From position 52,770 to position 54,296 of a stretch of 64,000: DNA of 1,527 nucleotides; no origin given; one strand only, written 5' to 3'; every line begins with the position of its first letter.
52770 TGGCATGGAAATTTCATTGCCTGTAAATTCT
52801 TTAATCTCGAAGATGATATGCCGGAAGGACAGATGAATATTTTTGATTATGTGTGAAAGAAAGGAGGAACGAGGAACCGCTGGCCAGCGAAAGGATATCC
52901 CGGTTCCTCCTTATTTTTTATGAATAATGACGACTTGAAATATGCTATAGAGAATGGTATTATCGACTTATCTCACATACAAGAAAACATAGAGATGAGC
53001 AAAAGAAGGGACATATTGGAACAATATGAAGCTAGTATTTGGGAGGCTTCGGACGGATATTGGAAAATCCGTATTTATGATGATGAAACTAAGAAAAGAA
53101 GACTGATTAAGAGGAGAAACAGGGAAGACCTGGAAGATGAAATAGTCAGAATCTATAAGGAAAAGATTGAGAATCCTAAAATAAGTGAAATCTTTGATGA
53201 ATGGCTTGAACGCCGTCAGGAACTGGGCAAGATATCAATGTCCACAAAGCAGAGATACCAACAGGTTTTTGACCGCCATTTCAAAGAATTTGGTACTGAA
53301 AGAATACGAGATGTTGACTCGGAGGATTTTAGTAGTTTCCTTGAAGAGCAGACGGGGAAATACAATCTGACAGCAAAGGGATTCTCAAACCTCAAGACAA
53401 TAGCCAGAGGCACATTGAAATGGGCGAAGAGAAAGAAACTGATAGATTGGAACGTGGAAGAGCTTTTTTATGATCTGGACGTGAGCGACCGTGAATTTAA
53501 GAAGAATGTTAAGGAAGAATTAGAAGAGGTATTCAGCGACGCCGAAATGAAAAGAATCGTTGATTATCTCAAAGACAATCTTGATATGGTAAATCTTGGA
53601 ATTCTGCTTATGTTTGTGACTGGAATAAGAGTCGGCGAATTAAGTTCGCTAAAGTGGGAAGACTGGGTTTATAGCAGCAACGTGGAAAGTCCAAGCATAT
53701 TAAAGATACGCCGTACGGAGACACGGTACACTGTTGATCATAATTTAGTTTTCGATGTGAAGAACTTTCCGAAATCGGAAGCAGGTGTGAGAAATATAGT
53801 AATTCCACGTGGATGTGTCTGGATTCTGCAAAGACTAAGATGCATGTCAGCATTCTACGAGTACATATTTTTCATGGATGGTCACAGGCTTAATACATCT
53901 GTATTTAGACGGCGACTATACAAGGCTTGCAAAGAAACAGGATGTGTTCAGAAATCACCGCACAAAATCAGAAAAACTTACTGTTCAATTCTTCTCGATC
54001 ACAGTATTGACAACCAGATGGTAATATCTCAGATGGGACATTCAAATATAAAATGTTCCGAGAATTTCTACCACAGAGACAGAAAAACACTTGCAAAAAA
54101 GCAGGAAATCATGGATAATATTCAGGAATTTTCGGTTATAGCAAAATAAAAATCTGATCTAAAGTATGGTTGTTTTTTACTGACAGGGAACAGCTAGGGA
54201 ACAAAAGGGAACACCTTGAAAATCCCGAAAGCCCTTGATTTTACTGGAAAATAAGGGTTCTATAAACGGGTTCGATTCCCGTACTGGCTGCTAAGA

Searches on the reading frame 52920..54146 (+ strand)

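Call 43: search_protein_families(library=pfam, proteins=[window:52920-54146:+], max_evalue=0.001)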
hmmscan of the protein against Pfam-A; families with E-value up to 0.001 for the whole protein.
window:52920-54146:+ (409 aa): 1 family
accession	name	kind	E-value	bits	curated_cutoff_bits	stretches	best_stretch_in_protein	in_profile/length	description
PF00589.27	Phage_integrase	-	9e-17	61.8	27.1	1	205-387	3-169/172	Phage integrase family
